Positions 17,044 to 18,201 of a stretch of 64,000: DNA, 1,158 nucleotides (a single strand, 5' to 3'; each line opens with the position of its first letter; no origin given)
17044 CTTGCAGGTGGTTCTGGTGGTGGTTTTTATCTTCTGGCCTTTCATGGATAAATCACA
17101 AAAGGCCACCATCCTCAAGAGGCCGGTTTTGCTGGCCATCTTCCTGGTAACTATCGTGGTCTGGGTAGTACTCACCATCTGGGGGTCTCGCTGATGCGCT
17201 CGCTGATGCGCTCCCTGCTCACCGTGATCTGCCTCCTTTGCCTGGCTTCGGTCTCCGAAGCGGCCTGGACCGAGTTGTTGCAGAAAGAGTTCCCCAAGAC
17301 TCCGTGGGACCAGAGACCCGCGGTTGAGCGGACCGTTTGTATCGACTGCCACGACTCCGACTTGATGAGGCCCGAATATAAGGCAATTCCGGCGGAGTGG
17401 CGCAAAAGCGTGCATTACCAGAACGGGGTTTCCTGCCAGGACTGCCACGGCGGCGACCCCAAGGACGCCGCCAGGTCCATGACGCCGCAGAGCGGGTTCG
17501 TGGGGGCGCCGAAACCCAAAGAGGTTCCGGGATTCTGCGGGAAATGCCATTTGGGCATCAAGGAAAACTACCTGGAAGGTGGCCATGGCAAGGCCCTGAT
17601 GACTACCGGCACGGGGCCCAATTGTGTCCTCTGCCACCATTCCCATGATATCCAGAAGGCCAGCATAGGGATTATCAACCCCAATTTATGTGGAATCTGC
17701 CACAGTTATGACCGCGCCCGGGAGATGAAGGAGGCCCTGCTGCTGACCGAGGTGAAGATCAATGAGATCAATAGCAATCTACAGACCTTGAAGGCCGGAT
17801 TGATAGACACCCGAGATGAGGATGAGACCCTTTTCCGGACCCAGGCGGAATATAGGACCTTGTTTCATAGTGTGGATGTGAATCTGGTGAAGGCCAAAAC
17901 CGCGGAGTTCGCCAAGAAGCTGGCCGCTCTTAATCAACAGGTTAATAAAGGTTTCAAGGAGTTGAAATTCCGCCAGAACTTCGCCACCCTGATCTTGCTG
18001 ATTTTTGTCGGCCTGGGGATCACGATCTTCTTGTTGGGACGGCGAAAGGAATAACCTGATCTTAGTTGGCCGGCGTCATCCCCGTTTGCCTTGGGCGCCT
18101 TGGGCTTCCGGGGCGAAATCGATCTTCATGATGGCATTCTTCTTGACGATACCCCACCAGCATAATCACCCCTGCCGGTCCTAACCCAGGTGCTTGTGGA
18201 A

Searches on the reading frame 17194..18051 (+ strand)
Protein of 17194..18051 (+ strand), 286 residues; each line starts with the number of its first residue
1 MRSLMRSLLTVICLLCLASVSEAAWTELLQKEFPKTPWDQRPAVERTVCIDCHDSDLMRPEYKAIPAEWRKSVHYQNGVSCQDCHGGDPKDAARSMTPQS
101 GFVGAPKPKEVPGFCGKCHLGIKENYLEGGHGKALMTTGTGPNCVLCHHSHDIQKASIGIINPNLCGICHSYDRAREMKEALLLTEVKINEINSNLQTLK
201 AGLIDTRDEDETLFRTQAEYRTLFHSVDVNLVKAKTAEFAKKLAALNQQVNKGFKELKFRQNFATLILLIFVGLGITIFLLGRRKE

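Call 46: find_encoding_contigs(protein=window:17194-18051:+, flank=10000, max_places=6)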
Protein window:17194-18051:+ (286 aa): 24 contigs read that carry it; 6 places shown.
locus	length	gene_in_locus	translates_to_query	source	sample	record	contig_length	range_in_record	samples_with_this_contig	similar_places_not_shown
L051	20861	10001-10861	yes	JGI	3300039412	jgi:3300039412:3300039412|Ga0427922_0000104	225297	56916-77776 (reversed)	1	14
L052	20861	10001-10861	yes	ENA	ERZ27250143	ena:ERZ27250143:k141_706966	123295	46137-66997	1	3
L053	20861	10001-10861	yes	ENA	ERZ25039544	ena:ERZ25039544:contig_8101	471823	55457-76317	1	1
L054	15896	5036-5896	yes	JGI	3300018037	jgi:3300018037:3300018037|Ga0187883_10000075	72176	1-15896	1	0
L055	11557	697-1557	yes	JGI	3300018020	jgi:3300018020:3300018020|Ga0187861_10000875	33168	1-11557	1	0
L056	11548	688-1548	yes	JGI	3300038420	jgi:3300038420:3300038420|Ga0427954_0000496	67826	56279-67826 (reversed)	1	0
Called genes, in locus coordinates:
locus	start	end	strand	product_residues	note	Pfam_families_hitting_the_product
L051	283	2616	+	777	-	PF00708:Acylphosphatase, PF07503:zf-HYPF, PF01300:Sua5_yciO_yrdC, PF17788:HypF_C, PF22521:HypF_C_2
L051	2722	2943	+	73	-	PF01455:HupF_HypC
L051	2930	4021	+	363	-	PF01924:HypD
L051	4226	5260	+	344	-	PF00586:AIRS, PF02769:AIRS_C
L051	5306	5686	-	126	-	PF01592:NifU_N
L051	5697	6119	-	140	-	PF02082:Rrf2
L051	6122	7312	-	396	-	PF00266:Aminotran_5, PF01041:DegT_DnrJ_EryC1 (weak), PF01212:Beta_elim_lyase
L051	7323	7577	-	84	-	PF01206:TusA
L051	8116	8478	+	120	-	PF00034:Cytochrom_C, PF13442:Cytochrome_CBB3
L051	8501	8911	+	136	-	PF00355:Rieske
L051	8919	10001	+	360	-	PF00033:Cytochrome_B, PF13631:Cytochrom_B_N_2, PF00032:Cytochrom_B_C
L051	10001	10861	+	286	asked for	PF02335:Cytochrom_C552 (faint), PF14522:Cytochrome_C7 (faint), PF14537:Cytochrom_c3_2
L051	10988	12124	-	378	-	PF12679:ABC2_membrane_2, PF12698:ABC2_membrane_3, PF01061:ABC2_membrane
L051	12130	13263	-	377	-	PF12679:ABC2_membrane_2, PF12698:ABC2_membrane_3, PF01061:ABC2_membrane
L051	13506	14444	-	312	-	PF00005:ABC_tran, PF13304:AAA_21 (weak), PF13732:DrrA1-3_C (weak)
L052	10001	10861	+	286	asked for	PF02335:Cytochrom_C552 (faint), PF14522:Cytochrome_C7 (faint), PF14537:Cytochrom_c3_2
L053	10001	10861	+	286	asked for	PF02335:Cytochrom_C552 (faint), PF14522:Cytochrome_C7 (faint), PF14537:Cytochrom_c3_2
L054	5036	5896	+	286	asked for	PF02335:Cytochrom_C552 (faint), PF14522:Cytochrome_C7 (faint), PF14537:Cytochrom_c3_2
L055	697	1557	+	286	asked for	PF02335:Cytochrom_C552 (faint), PF14522:Cytochrome_C7 (faint), PF14537:Cytochrom_c3_2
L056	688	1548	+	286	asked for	PF02335:Cytochrom_C552 (faint), PF14522:Cytochrome_C7 (faint), PF14537:Cytochrom_c3_2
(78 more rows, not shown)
